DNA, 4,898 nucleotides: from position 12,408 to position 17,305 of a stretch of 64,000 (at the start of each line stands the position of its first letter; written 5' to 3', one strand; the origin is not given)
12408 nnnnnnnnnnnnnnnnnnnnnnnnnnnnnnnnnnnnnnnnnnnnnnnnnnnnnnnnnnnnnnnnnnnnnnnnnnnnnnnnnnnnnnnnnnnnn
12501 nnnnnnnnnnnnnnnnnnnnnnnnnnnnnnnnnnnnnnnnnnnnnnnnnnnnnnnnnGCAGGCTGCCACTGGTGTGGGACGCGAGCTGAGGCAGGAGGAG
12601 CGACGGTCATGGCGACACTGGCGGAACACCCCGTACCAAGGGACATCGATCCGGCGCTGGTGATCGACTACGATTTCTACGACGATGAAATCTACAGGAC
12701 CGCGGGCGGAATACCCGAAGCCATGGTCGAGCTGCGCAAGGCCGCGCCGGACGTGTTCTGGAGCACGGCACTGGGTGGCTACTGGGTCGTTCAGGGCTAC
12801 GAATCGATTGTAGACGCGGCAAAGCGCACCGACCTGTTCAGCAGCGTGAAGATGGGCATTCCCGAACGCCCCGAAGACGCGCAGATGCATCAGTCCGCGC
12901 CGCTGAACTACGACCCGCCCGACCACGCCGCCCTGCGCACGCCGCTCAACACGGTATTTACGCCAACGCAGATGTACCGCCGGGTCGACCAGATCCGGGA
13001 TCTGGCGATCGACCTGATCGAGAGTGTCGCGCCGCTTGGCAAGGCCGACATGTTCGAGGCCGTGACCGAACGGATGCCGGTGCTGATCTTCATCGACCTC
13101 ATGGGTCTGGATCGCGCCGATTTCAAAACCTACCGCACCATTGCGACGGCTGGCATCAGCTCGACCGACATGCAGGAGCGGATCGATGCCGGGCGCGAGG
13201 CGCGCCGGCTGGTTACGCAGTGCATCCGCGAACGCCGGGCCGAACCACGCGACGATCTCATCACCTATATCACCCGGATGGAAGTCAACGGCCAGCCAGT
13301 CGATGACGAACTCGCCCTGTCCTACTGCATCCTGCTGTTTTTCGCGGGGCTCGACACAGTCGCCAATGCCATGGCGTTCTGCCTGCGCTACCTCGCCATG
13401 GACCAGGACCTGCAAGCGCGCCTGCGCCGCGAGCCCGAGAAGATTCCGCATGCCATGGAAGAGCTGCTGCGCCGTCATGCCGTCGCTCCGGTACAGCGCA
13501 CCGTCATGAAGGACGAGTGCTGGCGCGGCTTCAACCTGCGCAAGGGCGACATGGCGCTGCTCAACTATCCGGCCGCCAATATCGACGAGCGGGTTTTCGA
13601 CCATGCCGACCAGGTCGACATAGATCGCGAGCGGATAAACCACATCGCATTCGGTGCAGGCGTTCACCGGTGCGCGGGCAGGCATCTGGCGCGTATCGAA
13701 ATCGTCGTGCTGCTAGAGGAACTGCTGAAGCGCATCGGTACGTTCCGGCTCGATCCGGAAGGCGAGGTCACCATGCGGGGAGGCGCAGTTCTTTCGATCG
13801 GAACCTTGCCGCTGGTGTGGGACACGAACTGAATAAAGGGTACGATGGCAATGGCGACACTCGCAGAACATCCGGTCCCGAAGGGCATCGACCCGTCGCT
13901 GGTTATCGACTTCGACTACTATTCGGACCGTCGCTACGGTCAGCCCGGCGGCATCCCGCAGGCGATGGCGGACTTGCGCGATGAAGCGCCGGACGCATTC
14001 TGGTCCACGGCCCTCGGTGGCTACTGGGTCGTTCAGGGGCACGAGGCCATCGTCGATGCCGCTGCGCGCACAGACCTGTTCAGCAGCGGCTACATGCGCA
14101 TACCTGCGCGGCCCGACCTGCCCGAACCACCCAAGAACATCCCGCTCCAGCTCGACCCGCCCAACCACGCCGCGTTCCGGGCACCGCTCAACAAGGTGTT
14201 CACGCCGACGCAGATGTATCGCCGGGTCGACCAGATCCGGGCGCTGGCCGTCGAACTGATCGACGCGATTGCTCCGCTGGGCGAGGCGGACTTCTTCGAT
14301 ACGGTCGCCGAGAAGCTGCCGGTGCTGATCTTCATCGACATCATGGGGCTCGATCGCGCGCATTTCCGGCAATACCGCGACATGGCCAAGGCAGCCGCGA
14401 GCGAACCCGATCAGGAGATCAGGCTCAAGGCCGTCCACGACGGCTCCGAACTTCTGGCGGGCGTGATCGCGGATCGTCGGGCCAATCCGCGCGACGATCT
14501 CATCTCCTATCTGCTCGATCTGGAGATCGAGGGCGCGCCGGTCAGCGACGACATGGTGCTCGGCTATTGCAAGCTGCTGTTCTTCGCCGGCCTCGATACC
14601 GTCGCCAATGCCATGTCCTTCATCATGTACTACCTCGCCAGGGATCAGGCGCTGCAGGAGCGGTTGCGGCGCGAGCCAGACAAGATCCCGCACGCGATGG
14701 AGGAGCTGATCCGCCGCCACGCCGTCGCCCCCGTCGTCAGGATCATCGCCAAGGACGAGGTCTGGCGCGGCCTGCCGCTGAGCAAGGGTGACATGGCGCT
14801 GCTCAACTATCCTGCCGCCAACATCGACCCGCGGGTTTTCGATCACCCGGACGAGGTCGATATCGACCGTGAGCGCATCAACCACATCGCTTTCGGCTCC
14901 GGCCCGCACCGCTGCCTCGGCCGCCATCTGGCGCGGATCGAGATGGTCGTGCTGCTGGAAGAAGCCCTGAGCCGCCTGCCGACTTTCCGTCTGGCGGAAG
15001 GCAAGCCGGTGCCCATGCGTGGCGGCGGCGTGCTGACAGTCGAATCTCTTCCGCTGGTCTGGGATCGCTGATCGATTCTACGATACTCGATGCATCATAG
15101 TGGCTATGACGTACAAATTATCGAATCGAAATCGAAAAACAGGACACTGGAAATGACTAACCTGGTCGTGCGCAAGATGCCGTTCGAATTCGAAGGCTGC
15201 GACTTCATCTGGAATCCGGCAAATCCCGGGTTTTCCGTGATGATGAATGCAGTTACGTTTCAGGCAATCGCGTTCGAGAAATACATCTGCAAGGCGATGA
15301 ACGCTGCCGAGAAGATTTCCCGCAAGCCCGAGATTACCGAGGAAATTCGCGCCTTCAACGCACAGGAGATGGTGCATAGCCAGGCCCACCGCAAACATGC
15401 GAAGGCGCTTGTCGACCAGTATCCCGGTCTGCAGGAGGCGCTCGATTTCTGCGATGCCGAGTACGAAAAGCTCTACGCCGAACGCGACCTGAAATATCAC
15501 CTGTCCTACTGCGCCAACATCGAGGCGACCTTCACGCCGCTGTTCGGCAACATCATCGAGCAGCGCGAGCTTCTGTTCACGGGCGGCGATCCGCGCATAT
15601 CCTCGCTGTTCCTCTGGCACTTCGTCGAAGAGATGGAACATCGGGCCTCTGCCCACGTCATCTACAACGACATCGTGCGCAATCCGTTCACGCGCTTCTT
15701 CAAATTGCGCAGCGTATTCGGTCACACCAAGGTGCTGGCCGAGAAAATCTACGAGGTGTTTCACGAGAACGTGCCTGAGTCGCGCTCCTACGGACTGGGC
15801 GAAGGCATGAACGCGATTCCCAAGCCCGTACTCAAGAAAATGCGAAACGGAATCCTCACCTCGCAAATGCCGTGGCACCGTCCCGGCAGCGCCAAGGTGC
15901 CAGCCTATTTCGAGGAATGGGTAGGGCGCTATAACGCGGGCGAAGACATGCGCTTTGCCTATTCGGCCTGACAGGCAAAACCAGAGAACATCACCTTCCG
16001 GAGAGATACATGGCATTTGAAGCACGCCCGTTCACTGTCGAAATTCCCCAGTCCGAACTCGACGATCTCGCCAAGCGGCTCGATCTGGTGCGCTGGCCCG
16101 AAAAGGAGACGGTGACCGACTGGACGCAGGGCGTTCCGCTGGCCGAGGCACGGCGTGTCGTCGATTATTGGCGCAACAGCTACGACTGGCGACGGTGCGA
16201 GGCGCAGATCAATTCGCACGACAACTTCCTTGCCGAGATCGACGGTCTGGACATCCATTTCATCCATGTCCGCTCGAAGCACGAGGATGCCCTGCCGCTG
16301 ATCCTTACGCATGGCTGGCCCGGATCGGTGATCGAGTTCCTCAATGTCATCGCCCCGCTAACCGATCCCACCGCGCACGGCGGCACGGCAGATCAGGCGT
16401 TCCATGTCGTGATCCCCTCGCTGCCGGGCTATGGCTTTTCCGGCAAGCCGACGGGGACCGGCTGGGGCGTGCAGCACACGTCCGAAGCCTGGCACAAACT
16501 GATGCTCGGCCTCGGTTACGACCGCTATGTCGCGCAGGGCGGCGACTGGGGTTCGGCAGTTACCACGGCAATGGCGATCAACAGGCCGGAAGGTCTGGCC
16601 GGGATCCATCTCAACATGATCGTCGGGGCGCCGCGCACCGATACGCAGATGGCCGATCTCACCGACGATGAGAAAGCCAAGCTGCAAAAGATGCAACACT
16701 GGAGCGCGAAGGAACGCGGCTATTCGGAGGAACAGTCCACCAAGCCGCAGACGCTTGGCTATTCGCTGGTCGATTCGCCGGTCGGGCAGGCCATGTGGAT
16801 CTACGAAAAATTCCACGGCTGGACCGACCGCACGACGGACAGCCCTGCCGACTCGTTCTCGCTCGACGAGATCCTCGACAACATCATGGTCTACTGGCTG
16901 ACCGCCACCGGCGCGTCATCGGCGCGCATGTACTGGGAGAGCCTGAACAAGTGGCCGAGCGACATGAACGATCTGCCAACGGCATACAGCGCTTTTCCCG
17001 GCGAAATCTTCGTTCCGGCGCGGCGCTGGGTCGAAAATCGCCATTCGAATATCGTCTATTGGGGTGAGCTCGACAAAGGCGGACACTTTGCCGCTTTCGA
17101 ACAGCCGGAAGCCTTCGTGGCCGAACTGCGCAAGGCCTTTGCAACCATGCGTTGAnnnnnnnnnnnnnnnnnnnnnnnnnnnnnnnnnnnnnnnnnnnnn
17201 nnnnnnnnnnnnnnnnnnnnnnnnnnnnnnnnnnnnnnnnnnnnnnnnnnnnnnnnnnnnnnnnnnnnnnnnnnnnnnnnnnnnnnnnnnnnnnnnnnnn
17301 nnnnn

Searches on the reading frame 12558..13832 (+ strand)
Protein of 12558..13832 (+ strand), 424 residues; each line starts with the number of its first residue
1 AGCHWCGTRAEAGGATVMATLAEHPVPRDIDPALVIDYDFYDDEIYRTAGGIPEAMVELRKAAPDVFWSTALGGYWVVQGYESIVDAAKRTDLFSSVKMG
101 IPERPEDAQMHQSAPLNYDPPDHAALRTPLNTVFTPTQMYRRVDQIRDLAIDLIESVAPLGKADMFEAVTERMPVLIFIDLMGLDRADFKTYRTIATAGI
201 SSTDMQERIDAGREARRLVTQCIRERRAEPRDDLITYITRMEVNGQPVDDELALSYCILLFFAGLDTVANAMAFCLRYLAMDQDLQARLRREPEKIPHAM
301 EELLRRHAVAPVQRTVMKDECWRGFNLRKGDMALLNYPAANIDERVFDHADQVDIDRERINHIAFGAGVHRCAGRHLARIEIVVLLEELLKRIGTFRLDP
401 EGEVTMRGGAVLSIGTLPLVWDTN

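Call 22: search_protein_families(library=pfam, proteins=[window:12558-13832:+], max_evalue=0.00001)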
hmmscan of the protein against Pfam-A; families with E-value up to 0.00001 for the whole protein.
window:12558-13832:+ (424 aa): 1 family
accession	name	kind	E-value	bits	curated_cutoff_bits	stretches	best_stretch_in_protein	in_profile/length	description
PF00067.27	p450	-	1.6e-24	87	22.8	1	211-399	212-435/462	Cytochrome P450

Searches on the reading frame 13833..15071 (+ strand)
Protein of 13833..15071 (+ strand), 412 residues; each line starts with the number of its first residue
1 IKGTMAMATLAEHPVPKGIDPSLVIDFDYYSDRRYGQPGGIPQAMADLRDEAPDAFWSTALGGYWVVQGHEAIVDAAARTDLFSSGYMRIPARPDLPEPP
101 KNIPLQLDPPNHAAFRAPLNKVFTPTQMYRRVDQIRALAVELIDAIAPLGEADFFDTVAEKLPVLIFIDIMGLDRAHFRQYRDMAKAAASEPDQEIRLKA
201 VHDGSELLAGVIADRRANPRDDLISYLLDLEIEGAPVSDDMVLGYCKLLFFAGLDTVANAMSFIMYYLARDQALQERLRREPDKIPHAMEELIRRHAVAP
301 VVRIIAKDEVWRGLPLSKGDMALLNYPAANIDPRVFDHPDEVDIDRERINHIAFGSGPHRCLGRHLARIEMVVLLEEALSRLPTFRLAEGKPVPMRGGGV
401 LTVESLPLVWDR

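Call 23: search_protein_families(library=pfam, proteins=[window:13833-15071:+], max_evalue=0.00001)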
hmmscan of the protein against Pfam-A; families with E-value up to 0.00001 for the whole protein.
window:13833-15071:+ (412 aa): 1 family
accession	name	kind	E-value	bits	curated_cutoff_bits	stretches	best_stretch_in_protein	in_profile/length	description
PF00067.27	p450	-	1.4e-25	90.4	22.8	1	200-383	212-433/462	Cytochrome P450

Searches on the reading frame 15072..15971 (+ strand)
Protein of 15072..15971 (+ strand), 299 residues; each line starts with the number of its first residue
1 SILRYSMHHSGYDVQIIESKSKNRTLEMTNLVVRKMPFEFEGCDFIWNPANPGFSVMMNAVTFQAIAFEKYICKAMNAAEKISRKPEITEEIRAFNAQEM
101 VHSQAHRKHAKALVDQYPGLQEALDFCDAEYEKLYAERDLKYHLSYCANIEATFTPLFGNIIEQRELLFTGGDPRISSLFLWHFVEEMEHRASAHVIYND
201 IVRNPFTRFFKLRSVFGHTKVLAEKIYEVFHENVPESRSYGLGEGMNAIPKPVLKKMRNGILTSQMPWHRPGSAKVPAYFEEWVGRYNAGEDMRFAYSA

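Call 23: search_protein_families(library=pfam, proteins=[window:15072-15971:+], max_evalue=0.00001)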
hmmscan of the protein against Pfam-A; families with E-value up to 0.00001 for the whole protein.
window:15072-15971:+ (299 aa): 1 family
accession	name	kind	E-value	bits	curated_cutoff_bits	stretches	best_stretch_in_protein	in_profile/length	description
PF10118.14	Metal_hydrol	-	5.2e-31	108.7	33.2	1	33-224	2-194/247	Predicted metal-dependent hydrolase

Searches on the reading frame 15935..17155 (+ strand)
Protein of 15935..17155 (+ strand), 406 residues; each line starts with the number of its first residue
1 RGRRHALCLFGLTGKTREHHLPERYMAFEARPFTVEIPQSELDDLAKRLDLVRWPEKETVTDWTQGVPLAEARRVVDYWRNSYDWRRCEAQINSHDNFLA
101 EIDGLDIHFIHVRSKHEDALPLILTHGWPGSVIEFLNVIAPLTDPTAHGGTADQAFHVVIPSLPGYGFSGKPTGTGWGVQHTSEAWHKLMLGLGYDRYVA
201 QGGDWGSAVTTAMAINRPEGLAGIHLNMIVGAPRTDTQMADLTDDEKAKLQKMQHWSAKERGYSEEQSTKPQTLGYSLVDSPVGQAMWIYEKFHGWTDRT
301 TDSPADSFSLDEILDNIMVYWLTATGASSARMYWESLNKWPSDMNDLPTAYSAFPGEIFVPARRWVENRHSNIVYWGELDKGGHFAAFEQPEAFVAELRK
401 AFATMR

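Call 23: search_protein_families(library=pfam, proteins=[window:15935-17155:+], max_evalue=0.00001)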
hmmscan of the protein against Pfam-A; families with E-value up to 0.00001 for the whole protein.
window:15935-17155:+ (406 aa): 2 families
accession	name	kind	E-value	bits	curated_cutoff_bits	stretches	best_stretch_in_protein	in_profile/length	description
PF06441.18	EHN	-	1.8e-41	141.1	22.8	1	31-135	2-107/107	Epoxide hydrolase N terminus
PF00561.26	Abhydrolase_1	-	7.1e-14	52.5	25.8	1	121-261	2-128/245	alpha/beta hydrolase fold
